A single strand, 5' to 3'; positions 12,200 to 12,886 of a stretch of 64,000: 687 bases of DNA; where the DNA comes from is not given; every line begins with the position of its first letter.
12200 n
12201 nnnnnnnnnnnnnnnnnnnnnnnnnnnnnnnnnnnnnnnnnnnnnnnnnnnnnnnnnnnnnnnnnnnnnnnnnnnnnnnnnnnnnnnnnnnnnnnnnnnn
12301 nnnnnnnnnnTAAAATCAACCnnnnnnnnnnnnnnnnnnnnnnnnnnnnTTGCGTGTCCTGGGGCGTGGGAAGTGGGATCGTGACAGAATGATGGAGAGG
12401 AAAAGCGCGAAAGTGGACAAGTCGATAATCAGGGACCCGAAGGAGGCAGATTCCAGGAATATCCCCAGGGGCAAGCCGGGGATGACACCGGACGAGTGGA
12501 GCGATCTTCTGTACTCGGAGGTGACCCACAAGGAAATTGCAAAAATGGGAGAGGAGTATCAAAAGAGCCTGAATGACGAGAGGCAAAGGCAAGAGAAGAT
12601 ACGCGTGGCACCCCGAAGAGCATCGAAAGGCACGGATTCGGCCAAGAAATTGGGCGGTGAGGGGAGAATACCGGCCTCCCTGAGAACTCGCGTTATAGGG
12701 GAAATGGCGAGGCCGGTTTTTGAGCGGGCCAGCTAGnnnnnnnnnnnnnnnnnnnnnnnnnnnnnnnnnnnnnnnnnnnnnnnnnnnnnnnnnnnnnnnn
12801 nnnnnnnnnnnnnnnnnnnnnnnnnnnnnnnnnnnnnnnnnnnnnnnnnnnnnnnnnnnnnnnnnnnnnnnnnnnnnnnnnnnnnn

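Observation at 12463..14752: ~225-bp dispersed repeat pair flanking a zinc-ribbon + Sel1-repeat gene pair; second copy truncates a parA-like gene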

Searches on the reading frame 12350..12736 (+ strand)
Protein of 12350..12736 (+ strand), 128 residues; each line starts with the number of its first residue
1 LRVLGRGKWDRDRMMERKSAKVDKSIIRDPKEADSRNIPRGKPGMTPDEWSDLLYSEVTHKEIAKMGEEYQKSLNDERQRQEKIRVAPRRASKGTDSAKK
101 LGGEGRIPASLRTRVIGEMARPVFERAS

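Call 10: search_protein_families(library=pfam, proteins=[window:12350-12736:+], max_evalue=0.1)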
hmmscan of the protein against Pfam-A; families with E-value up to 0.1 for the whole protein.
window:12350-12736:+ (128 aa): 0 families

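Call 35: search_protein_families(library=phrogs, proteins=[window:12389-12736:+], max_evalue=0.1)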
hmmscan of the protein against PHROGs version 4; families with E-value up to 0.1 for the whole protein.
window:12389-12736:+ (115 aa): 0 families

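Call 47: search_protein_representatives(protein=window:12389-12736:+)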
Query: 115 residues. Proteins with E-value up to 0.001 (for the whole library): 3; up to 1e-10: 1; up to 1e-30: 1. The best 3 are listed.
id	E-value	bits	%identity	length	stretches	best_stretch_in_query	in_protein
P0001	1.8e-67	240.7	100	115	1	1-115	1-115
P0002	3.1e-10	56.8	27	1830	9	19-63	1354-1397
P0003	2.9e-04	37.6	44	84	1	7-89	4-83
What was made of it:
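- An exhaustive HMMER search found a single true homologue, P0003 (call 47).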

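Call 49: find_encoding_contigs(protein=P0003, flank=10000, max_places=10)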
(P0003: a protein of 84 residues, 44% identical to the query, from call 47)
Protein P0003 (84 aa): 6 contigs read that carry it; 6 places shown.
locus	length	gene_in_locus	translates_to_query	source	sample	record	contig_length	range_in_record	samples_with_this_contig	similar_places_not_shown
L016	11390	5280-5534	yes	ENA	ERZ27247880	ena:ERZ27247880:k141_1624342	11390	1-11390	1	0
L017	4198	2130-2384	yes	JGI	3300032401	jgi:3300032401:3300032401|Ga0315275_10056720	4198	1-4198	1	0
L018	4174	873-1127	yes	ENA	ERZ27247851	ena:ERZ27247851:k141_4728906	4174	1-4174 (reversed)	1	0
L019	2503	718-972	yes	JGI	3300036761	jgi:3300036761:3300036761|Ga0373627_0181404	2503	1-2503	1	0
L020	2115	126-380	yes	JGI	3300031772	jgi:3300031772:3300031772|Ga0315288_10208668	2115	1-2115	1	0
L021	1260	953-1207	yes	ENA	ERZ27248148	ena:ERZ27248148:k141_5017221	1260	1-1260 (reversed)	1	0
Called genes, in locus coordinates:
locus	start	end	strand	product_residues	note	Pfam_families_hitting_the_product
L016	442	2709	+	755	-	-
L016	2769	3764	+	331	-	-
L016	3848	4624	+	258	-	-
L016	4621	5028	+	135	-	PF02472:ExbD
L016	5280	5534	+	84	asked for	-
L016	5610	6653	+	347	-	PF13784:Fic_N (weak), PF02661:Fic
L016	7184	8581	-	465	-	PF00149:Metallophos (faint)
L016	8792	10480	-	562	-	-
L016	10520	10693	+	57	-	-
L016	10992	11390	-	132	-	?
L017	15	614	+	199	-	-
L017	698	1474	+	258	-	PF01618:MotA_ExbB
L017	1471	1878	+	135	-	PF02472:ExbD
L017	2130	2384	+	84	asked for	-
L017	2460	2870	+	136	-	PF13784:Fic_N (weak)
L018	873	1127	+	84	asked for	-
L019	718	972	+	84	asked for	-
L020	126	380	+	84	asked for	-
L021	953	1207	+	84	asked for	-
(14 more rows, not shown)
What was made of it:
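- P0003 lies 76 nt upstream of Fic in 6 contigs (call 49). The simpler ancestral state, small-M-Fic, is the one actually observed (call 49).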

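Call 56: find_related_loci(query=A3, collection=metagenome_contigs, flank=6000)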
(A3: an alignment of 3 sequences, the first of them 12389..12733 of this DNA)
Query A3 (115 aa) in metagenome_contigs; peptide patterns used: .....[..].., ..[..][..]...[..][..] (x = any residue, [..] = any of these).
84 stretches matched a pattern; 2 encode a relative of the query (tblastn E <= 1e-3); 2 distinct loci.
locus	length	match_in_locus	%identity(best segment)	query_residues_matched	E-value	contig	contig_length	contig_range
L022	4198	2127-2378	43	3-89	4e-11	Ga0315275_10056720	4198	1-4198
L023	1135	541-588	75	27-42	7e-6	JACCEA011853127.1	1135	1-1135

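Call 58: find_homologous_proteins(query=A3, max_evalue=1)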
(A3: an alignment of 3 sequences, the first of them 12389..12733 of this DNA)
Query A3 (3 sequences) (115 aa, profile of the alignment): 2 proteins with E <= 1 among 5589 candidates.
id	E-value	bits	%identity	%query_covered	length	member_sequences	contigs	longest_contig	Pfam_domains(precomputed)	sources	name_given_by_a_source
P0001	4.2e-50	186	100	100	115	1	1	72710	-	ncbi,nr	ncbi:MAG: hypothetical protein NTX71_11490 [Candidatus Aureabacteria bacterium]|nr:hypothetical prot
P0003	8.1e-35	137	44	72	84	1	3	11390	-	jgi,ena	jgi:hypothetical protein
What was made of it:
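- No lineage with two full small genes was found (calls 47, 56, 58).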

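Call 59: search_dna_similar(query=window:12389-12733:+, collection=plasmids, mode=protein, max_evalue=1, max_rows=10)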
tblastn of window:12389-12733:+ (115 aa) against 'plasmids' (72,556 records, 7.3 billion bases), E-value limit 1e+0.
No match.

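Call 60: search_dna_similar(query=window:12389-12733:+, collection=phages, mode=protein, max_evalue=1, max_rows=10)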
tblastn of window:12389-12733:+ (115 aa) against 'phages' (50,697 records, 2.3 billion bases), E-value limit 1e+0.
No match.
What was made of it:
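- Tried and rejected: tblastn against plasmids and phages found nothing (calls 59, 60).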

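Call 70: search_protein_families(library=padloc, proteins=[window:12389-12736:+], max_evalue=0.01)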
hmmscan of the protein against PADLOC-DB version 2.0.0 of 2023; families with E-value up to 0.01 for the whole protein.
window:12389-12736:+ (115 aa): 0 families

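Call 71: search_protein_families(library=ncbifam, proteins=[window:12389-12736:+, P0003], max_evalue=0.01)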
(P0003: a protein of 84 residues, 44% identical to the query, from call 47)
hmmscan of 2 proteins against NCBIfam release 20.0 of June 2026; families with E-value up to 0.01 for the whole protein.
window:12389-12736:+ (115 aa): 0 families

P0003 (84 aa): 1 family
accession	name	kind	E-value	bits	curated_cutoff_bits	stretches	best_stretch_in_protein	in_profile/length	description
NF003708.0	PRK05325.1-3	equivalog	0.00096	18.2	466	1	30-68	118-156/423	hypothetical protein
